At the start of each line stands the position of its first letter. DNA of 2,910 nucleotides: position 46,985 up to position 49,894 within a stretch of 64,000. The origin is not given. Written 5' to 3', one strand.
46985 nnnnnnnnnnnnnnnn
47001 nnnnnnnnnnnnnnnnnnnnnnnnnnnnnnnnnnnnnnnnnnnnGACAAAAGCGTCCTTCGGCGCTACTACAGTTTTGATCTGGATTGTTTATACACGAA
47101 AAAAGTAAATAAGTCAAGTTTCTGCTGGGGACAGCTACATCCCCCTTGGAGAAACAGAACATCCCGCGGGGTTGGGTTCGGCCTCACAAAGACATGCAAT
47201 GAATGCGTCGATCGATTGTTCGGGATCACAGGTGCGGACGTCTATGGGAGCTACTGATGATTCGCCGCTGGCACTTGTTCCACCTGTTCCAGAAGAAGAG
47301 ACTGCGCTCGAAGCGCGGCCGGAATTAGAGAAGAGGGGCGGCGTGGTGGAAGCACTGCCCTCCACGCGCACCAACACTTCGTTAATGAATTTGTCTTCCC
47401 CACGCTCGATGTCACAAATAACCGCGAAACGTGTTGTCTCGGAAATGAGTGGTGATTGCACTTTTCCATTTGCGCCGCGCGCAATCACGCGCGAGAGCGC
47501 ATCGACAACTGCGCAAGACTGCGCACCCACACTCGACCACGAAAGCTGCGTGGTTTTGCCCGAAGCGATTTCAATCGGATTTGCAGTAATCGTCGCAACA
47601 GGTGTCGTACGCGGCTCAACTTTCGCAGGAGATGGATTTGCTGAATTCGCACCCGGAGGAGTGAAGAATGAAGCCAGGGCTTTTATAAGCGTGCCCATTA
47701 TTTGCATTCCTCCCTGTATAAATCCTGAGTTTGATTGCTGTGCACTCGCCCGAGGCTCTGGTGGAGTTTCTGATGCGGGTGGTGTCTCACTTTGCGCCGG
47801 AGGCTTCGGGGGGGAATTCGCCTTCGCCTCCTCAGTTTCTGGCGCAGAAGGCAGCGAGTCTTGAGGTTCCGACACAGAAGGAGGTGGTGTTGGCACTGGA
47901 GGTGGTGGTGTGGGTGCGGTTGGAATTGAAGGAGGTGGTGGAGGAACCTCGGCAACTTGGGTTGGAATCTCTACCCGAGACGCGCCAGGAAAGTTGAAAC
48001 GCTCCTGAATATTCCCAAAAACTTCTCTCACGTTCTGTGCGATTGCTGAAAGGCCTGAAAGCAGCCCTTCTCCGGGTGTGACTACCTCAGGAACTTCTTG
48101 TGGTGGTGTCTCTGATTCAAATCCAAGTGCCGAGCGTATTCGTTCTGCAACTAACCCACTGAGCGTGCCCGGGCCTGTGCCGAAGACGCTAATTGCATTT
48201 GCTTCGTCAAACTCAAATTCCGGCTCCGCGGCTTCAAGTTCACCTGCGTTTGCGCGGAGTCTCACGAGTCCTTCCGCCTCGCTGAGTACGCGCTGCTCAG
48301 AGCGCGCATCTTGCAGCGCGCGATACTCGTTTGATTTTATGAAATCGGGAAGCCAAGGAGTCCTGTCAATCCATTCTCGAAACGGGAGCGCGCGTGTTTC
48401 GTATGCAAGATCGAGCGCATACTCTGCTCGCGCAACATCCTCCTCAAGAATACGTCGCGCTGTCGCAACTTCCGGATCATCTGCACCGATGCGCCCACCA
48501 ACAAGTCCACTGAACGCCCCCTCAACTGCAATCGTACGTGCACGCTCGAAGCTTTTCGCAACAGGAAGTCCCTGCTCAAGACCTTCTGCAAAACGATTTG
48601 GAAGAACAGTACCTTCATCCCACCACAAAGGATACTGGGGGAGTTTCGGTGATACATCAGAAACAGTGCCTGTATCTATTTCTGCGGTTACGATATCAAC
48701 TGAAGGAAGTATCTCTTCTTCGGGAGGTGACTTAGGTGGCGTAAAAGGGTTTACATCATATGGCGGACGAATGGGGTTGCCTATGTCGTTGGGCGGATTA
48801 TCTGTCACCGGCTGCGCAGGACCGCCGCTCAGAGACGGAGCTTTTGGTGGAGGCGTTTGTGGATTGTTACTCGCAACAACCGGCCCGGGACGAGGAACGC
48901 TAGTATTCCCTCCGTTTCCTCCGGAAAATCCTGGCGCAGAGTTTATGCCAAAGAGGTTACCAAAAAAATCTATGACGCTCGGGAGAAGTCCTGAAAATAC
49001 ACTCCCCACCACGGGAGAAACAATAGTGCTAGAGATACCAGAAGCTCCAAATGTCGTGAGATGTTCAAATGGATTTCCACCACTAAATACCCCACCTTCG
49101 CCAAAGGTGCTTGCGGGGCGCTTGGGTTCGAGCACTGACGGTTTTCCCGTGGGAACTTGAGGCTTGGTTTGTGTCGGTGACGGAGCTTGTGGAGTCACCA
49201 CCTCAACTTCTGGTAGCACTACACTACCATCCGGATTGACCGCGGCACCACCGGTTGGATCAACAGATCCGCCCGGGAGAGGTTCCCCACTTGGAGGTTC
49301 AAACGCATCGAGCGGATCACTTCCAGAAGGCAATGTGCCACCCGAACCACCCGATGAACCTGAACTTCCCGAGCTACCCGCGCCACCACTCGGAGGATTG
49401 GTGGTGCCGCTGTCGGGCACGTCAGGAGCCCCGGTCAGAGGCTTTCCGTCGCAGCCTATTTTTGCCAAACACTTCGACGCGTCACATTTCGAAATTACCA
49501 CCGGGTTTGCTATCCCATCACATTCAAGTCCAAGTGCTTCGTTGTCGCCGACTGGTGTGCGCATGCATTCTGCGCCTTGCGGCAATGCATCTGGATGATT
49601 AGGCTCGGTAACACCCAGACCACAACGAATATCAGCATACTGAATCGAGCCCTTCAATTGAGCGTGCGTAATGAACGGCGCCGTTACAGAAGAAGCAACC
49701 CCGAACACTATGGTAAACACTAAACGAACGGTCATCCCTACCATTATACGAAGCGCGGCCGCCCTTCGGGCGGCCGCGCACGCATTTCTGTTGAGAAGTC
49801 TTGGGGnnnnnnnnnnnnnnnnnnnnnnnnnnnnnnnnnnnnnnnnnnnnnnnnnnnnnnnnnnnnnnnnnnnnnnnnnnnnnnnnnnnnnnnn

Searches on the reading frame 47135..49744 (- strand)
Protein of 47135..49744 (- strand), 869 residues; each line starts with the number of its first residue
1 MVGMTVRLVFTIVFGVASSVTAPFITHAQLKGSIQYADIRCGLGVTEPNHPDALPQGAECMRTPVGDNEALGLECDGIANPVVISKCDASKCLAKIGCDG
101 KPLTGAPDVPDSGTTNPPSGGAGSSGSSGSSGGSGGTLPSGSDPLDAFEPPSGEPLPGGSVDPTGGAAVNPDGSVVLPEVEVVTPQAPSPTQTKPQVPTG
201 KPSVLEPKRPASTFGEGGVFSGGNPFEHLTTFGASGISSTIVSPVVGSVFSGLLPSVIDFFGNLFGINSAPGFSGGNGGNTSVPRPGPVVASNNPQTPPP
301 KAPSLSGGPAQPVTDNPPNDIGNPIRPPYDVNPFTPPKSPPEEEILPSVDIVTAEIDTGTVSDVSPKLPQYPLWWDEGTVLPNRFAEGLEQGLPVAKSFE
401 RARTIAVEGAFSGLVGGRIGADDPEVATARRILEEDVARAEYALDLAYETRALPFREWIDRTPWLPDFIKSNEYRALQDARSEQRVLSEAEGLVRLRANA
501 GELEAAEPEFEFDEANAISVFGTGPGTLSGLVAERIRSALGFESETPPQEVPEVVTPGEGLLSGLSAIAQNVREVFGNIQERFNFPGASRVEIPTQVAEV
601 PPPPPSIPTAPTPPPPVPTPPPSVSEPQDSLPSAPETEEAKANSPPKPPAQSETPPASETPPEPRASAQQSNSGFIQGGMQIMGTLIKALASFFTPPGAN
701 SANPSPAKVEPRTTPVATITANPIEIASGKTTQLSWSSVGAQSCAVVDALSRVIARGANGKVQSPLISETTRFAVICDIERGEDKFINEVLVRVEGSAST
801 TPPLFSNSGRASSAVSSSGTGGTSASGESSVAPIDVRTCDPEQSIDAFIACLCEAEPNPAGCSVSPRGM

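Call 7: search_protein_families(library=pfam, proteins=[window:47135-49744:-], max_evalue=0.01)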
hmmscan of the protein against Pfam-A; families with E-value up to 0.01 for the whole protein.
window:47135-49744:- (869 aa): 0 families

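Call 21: search_protein_families(library=ncbifam, proteins=[window:47135-49744:-], max_evalue=1)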
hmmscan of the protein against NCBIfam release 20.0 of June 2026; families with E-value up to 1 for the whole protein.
window:47135-49744:- (869 aa): 0 families

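Call 39: search_solved_structures(query=window:47135-49744:-, max_evalue=1)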
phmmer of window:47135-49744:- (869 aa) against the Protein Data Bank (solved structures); distinct sequences matched with E-value up to 1: 4.
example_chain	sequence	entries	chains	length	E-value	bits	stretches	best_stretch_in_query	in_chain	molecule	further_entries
5wbs_A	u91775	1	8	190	0.12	13.6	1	95-140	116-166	Frizzled-7,inhibitor peptide Fz7-21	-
8q03_A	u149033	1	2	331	0.37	12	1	367-420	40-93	ORF30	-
8q03_C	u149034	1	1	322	0.37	12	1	367-420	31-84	ORF30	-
5x83_A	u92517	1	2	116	0.59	11.3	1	110-137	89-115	Netrin receptor DCC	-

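Call 41: find_encoding_contigs(protein=window:47135-49735:-, flank=2000, max_places=3)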
Protein window:47135-49735:- (866 aa): 14 contigs read that carry it; 3 places shown.
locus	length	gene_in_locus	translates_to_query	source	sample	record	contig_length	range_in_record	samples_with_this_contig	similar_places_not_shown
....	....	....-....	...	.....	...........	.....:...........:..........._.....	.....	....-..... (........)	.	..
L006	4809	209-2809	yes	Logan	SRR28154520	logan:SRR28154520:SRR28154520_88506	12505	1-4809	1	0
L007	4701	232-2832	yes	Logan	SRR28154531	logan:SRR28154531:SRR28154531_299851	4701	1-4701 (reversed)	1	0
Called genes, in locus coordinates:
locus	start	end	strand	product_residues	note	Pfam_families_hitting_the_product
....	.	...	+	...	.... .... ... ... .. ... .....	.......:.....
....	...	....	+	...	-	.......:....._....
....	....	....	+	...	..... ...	-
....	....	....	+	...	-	-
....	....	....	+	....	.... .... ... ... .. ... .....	-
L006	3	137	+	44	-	?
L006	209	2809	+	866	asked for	-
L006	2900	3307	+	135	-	-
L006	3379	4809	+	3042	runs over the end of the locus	?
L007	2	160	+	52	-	?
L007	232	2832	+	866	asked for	-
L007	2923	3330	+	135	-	-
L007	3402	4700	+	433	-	?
